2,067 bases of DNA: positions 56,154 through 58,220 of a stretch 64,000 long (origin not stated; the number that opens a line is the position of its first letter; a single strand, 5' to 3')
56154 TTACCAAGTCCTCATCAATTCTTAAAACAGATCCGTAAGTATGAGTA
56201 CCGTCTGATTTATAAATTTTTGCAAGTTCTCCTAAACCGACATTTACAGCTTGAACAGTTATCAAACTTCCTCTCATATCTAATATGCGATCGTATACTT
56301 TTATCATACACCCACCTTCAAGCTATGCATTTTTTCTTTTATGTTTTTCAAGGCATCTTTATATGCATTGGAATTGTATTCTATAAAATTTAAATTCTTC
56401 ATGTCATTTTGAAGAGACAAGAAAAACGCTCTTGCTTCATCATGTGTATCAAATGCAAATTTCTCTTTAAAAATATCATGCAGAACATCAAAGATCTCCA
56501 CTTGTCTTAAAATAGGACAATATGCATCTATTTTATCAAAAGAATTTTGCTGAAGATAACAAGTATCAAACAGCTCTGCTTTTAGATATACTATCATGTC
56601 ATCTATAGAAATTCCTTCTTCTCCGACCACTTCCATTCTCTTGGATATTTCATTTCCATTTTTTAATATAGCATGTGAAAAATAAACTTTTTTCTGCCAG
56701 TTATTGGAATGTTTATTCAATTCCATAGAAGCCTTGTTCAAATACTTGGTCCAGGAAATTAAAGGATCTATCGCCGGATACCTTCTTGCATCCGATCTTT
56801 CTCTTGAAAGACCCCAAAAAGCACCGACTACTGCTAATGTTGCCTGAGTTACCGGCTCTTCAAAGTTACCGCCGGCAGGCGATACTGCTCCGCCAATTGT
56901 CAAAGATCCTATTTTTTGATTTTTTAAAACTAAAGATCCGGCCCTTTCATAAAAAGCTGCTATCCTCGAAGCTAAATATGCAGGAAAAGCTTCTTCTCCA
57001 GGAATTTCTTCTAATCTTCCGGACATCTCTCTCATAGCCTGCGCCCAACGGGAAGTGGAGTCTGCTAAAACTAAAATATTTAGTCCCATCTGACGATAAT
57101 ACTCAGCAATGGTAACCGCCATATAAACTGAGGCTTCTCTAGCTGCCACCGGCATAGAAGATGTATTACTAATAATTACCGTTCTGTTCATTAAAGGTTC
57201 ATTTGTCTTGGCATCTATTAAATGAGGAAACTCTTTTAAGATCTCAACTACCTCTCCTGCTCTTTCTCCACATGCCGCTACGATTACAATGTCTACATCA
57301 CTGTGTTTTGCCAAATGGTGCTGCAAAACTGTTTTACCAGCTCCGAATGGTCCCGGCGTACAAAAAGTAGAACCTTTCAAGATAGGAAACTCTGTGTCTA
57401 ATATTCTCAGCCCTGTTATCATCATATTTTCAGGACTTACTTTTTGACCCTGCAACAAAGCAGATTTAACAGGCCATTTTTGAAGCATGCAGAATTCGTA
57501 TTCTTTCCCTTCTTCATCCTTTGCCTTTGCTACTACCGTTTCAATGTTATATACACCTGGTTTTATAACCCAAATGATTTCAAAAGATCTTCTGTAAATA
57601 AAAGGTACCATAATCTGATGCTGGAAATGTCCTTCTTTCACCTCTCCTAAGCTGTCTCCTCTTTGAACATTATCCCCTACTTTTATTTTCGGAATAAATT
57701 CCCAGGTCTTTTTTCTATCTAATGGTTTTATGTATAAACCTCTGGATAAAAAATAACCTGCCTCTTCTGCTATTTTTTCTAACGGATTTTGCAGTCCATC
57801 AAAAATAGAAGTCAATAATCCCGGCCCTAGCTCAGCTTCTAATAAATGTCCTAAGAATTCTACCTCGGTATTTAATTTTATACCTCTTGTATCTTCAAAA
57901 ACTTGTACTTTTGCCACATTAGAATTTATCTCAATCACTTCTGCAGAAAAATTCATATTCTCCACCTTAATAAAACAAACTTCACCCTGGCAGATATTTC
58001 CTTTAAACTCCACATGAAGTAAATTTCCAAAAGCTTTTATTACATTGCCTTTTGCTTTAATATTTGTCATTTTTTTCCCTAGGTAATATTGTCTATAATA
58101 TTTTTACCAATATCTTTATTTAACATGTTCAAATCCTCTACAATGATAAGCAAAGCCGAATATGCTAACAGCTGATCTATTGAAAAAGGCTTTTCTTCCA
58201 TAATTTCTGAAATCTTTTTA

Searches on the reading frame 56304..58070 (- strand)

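Call 71: search_protein_families(library=ncbifam, proteins=[window:56304-58070:-], max_evalue=1e-10)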
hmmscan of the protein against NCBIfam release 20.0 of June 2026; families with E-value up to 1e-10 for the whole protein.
window:56304-58070:- (588 aa): 30 families (the best 25 are shown)
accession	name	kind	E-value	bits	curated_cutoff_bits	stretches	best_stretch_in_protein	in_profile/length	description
NF003220.0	PRK04192.1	subfamily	6.7e-236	784.2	470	1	6-583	3-582/588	V-type ATP synthase subunit A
TIGR01043.1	ATP_syn_A_arch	equivalog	5.1e-169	563.4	972.15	1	33-582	26-576/580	ATP synthase subunit A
NF011287.0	PRK14698.1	equivalog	2.9e-143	479.1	1238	2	247-535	670-961/1017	V-type ATP synthase subunit A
TIGR01042.1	V-ATPase_V1_A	equivalog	4.7e-141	471.3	779.9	1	33-573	26-572/591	V-type ATPase subunit A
TIGR02546.1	III_secr_ATP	equivalog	1.2e-47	162.7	604.75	1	214-453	127-354/423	type III secretion system ATPase SctN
TIGR01026.1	fliI_yscN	subfamily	4.9e-45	154.1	379.5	1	214-463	144-381/440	FliI/YscN family ATPase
TIGR03496.1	FliI_clade1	equivalog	1.6e-43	149.1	619.1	1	214-461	118-355/414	flagellar protein export ATPase FliI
NF005295.0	PRK06820.1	equivalog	3.3e-41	141.7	690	1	214-445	144-363/440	EscN/YscN/HrcN family type III secretion system ATPase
TIGR03498.1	FliI_clade3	equivalog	5.9e-40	137.2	587.45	1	214-453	121-350/418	flagellar protein export ATPase FliI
NF005391.0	PRK06936.1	equivalog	2.1e-39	135.6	657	1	216-454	145-371/439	type III secretion system ATPase SctN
NF003235.0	PRK04196.1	subfamily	1.2e-38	133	349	2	209-510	121-418/462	V-type ATP synthase subunit B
TIGR03497.1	FliI_clade2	equivalog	1.3e-37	129.8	629.8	1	214-458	118-350/413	flagellar protein export ATPase FliI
NF006575.0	PRK09099.1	subfamily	6.6e-33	114.1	706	1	214-446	146-366/443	type III secretion system ATPase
TIGR01041.1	ATP_syn_B_arch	equivalog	6.6e-32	110.5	844.65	1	210-510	118-414/458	ATP synthase subunit B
NF006012.0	PRK08149.1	equivalog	1.6e-31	109.7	594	1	209-450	130-359/431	type III secretion system ATPase SctN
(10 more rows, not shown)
